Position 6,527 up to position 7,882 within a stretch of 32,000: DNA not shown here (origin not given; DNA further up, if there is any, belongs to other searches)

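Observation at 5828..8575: Self-contained five-gene operon built around a second full-length RadA: wHTH, P-loop-less RecA-like protein, RadA paralog, RecB/Cas4-like nuclease, DUF4234 membrane protein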

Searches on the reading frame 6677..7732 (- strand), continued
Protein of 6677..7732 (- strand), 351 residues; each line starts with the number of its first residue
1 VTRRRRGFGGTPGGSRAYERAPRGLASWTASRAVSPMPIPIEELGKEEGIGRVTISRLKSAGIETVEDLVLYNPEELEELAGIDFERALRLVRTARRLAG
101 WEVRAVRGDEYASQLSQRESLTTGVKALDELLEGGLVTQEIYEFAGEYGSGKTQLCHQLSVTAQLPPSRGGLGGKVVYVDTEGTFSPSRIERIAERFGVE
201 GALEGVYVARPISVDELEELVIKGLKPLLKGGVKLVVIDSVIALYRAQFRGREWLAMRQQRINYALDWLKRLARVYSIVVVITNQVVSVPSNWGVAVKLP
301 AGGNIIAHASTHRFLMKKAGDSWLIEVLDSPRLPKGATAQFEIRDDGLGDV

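Call 49: search_protein_representatives(protein=window:6677-7624:-)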
Query: 315 residues. Proteins with E-value up to 0.001 (for the whole library): 7412; up to 1e-10: 3228; up to 1e-30: 495. The best 150 are listed.
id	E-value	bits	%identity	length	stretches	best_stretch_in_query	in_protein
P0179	3.6e-101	354.6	58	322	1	12-313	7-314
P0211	4.0e-83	295.3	50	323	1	4-315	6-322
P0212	1.4e-76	273.9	54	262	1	57-315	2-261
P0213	3.7e-71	256.1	47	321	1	11-314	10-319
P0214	4.2e-70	252.6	47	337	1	6-314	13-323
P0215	6.4e-67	242.1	44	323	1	7-312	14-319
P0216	4.1e-64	232.9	43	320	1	3-315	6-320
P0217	2.6e-63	230.3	42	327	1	8-314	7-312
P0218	3.6e-63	229.8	44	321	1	6-314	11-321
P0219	1.2e-62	228.1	44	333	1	6-314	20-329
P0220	2.9e-60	220.3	45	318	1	11-315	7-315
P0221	2.9e-60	220.3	44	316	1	19-314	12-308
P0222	3.7e-60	219.9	43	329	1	6-314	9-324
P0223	7.3e-60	219.0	42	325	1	12-315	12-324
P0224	2.8e-59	217.0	45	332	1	7-315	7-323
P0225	2.9e-59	217.0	44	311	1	7-311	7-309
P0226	5.4e-59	216.1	42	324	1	5-314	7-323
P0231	6.6e-56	206.0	44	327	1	11-312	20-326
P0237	3.3e-55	203.7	42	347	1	5-315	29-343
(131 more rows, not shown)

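Call 52: list_cluster_members(proteins=[P0211, P0213, P0214, P0215, P0223, P0225, P0231, P0222, P0226, P0237])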
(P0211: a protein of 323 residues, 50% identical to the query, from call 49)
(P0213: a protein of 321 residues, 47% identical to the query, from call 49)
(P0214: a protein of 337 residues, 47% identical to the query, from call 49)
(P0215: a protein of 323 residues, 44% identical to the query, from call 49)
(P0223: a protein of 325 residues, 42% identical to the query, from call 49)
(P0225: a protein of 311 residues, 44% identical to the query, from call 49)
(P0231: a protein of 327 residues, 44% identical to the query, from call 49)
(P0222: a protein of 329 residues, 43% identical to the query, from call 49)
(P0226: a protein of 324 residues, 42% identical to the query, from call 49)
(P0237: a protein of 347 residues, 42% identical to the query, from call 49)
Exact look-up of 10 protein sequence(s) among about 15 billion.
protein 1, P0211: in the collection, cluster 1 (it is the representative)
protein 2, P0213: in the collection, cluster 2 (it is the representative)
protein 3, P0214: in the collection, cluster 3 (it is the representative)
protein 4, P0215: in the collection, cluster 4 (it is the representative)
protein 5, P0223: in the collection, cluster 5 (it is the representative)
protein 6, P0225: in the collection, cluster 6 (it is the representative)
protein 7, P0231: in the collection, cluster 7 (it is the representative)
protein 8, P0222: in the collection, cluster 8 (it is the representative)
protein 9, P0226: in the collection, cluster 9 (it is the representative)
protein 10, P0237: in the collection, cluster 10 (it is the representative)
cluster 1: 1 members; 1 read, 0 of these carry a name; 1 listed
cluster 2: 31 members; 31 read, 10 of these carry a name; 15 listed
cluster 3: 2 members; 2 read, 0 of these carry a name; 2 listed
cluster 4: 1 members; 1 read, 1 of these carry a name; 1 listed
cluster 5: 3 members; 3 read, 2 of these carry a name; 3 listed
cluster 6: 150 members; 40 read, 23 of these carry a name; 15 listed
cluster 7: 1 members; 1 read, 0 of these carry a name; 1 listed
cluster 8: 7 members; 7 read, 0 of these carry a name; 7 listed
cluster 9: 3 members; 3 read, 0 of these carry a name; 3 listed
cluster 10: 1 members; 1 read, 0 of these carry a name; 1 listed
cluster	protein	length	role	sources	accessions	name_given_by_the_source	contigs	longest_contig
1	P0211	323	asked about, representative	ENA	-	-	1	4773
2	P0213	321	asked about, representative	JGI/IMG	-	DNA repair protein RadA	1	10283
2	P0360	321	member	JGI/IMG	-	DNA repair protein RadA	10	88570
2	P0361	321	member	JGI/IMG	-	DNA repair protein RadA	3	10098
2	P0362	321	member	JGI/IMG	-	DNA repair protein RadA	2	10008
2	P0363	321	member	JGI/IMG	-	DNA repair protein RadA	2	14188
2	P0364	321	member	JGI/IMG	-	DNA repair protein RadA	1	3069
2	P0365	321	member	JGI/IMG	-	DNA repair protein RadA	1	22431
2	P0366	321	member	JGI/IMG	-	DNA repair protein RadA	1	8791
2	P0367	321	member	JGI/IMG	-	DNA repair protein RadA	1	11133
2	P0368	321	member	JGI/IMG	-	DNA repair protein RadA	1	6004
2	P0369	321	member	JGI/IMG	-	-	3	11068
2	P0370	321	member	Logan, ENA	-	-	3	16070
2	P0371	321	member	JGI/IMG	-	-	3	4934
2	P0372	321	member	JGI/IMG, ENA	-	-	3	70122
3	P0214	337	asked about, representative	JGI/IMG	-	-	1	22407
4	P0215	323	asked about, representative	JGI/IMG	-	DNA repair protein RadA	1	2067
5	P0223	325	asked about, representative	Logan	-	-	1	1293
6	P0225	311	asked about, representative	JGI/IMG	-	DNA repair protein RadA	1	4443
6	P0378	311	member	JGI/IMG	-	DNA repair protein RadA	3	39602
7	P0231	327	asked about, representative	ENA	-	-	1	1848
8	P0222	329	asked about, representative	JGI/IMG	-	-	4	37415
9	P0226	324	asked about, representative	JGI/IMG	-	-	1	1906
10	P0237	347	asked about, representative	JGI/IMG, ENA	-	-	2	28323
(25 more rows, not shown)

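Call 53: find_encoding_contigs(protein=P0378, flank=5000, max_places=1)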
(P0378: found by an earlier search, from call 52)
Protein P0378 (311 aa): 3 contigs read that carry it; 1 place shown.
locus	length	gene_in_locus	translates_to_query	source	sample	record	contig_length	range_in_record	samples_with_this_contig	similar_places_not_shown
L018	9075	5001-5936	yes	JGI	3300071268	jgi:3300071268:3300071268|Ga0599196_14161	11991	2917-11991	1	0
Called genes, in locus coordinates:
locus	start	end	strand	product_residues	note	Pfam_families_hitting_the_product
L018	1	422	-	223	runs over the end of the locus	PF13483:Lactamase_B_3, PF12706:Lactamase_B_2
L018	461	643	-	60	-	-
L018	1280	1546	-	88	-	-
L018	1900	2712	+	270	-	PF00248:Aldo_ket_red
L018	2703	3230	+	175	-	PF00583:Acetyltransf_1, PF13673:Acetyltransf_10 (faint), PF13508:Acetyltransf_7, PF08445:FR47 (weak)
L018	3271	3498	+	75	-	-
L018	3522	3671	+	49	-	-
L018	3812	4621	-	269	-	PF01656:CbiA, PF02374:ArsA_ATPase, PF06564:CBP_BcsQ (faint), PF10609:ParA (weak), PF13614:AAA_31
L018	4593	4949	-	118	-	-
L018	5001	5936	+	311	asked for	PF14520:HHH_5 (weak), PF08423:Rad51, PF06745:ATPase, PF13481:AAA_25 (weak)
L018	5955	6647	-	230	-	-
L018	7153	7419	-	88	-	-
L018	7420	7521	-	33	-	-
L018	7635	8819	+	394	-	-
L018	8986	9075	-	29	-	?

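Call 62: find_encoding_contigs(protein=P0179, flank=10000, max_places=1)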
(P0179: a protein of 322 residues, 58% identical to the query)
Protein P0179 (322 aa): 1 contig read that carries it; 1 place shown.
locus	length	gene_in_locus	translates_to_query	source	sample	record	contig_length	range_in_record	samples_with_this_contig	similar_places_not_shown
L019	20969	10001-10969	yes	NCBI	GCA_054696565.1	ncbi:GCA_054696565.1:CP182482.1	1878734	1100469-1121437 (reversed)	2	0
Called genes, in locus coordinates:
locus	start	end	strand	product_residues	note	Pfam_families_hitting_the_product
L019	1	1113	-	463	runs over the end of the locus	PF00070:Pyr_redox (faint), PF01266:DAO, PF07992:Pyr_redox_2 (faint), PF04324:Fer2_BFD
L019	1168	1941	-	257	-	PF04055:Radical_SAM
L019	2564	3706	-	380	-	-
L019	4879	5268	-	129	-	-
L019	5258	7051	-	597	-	PF01935:DUF87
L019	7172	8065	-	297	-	PF02195:ParB_N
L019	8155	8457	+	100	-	PF13463:HTH_27 (weak), PF22665:WHD_DUF6293 (faint)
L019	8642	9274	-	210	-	-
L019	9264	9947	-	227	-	-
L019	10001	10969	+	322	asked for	PF14520:HHH_5, PF13481:AAA_25, PF06745:ATPase, PF08423:Rad51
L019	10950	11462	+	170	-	-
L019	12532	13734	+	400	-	-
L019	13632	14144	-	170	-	-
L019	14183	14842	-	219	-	PF27854:Heavy_Cys_CGP (faint)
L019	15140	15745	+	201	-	PF00924:MS_channel_2nd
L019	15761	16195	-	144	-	-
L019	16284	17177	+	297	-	PF01895:PhoU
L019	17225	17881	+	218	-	PF03009:GDPD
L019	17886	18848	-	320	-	PF00152:tRNA-synt_2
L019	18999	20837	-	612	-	PF16177:ACAS_N, PF00501:AMP-binding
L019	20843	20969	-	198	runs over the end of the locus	PF12706:Lactamase_B_2, PF13483:Lactamase_B_3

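Call 63: find_encoding_contigs(protein=P0190, flank=10000, max_places=1)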
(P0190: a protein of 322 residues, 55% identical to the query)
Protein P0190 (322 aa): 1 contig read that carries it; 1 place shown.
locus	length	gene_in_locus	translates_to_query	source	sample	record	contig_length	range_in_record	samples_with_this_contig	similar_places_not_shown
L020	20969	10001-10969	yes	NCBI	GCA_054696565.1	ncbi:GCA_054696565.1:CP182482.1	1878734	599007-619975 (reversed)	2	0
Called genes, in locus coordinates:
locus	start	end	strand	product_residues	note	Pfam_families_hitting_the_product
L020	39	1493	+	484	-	-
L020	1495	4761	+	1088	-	-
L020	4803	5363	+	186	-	-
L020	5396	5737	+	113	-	-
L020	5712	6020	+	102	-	-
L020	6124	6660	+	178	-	-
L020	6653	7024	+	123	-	-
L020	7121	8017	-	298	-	PF02195:ParB_N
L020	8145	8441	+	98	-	PF25213:HVO_A0261_N (weak), PF13463:HTH_27 (weak), PF22665:WHD_DUF6293 (weak)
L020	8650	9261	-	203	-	-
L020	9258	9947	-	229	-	-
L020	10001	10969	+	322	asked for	PF14520:HHH_5, PF13481:AAA_25, PF06745:ATPase, PF08423:Rad51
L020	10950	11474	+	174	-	-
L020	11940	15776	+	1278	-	-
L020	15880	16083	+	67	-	-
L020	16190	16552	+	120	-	-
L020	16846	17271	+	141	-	-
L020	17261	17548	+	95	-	-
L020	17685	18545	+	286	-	-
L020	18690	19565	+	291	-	-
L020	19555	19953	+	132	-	-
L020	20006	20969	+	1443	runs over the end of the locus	PF13191:AAA_16 (weak)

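Call 84: search_solved_structures(query=window:6677-7624:-, max_evalue=1e-30, show_alignments=1)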
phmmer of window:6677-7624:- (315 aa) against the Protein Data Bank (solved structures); distinct sequences matched with E-value up to 1e-30: 50.
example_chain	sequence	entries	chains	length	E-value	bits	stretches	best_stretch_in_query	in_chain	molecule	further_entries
2bke_A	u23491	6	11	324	2e-63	217.5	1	11-314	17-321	DNA REPAIR AND RECOMBINATION PROTEIN RADA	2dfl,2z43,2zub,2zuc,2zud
1pzn_A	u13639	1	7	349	7.6e-62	212.3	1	12-314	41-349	DNA repair and recombination protein rad51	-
7c9a_A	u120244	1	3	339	1.9e-61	211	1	3-314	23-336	DNA repair protein RAD51 homolog 1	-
5h1b_A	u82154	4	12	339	1.3e-60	208.3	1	3-314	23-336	DNA repair protein RAD51 homolog 1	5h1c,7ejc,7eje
9zzr_R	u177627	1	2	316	1.6e-60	207.9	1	4-314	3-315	DNA repair protein RAD51 homolog 1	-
9zzr_W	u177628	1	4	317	1.7e-60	207.9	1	4-314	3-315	DNA repair protein RAD51 homolog 1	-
5jzc_A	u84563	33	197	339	1.8e-60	207.8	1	3-314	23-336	DNA repair protein RAD51 homolog 1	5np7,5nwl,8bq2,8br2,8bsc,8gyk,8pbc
8jnd_K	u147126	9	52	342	1.8e-60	207.8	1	3-314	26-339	DNA repair protein RAD51 homolog 1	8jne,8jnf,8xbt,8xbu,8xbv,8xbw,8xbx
9zzr_F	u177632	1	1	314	3.2e-60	207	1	11-314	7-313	DNA repair protein RAD51 homolog 1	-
9ui4_C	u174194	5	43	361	5.7e-60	206.1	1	3-314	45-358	DNA repair protein RAD51 homolog 1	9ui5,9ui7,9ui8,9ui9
1szp_A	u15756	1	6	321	6.7e-57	196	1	3-314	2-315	DNA repair protein RAD51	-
9d46_C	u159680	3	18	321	1.1e-56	195.4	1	3-314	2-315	DNA repair protein RAD51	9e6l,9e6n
9b2d_C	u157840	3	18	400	2e-56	194.5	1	3-314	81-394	DNA repair protein RAD51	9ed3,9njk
9q2c_G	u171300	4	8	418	2.3e-56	194.3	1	3-314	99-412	DNA repair protein RAD51 homolog | DNA repair protein RAD51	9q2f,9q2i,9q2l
3lda_A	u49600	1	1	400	1.4e-55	191.7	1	3-314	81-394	DNA repair protein RAD51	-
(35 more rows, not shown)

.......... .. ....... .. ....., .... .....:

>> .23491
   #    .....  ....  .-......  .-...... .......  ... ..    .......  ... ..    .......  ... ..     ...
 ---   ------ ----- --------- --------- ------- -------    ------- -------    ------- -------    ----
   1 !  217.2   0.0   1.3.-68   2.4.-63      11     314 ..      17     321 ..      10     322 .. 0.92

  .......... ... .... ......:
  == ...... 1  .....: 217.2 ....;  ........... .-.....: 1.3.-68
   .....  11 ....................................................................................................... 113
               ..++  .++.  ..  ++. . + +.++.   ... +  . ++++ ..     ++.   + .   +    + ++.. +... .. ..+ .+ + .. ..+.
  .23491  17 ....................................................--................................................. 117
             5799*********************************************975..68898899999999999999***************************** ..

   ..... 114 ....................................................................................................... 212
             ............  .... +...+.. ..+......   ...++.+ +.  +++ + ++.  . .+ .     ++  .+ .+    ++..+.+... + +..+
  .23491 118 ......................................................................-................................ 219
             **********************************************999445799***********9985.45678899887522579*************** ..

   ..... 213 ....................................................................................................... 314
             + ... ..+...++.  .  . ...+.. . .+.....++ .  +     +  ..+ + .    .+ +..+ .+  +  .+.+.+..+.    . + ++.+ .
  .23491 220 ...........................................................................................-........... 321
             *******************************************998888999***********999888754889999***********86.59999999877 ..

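Call 91: find_related_loci(query=A5, collection=viral_contigs, flank=6000)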
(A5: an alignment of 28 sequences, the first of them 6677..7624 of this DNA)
Query A5 (315 aa) in viral_contigs; peptide patterns used: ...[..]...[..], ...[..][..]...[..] (x = any residue, [..] = any of these).
53 stretches matched a pattern, but none encodes a relative of the query by tblastn (E <= 1e-3).

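Call 93: search_protein_families(library=pfam, proteins=[L020:39-1493:+, L020:1495-4761:+, L020:4803-5363:+, L020:6124-6660:+, L020:11940-15776:+, L020:17685-18545:+, L020:18690-19565:+, L020:20006-20968:+, L019:2564-3706:-, L019:4879-5268:-], max_evalue=0.01)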
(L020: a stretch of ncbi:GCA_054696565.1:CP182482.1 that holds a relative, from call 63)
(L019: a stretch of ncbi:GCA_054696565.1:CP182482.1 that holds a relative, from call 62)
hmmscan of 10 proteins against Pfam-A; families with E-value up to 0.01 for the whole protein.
L020:39-1493:+ (484 aa): 0 families

L020:1495-4761:+ (1088 aa): 0 families

L020:4803-5363:+ (186 aa): 0 families

L020:6124-6660:+ (178 aa): 0 families

L020:11940-15776:+ (1278 aa): 0 families

L020:17685-18545:+ (286 aa): 0 families

L020:18690-19565:+ (291 aa): 0 families

L020:20006-20968:+ (321 aa): 0 families

L019:2564-3706:- (380 aa): 2 families
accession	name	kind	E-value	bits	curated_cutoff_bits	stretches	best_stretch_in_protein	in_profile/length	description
PF07282.18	Cas12f1-like_TNB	-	6.1e-05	23.5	26.3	1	301-348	19-57/60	Cas12f1-like, TNB domain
PF14149.11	YhfH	-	0.0015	18.8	27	1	304-323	7-26/37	YhfH-like protein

L019:4879-5268:- (129 aa): 0 families
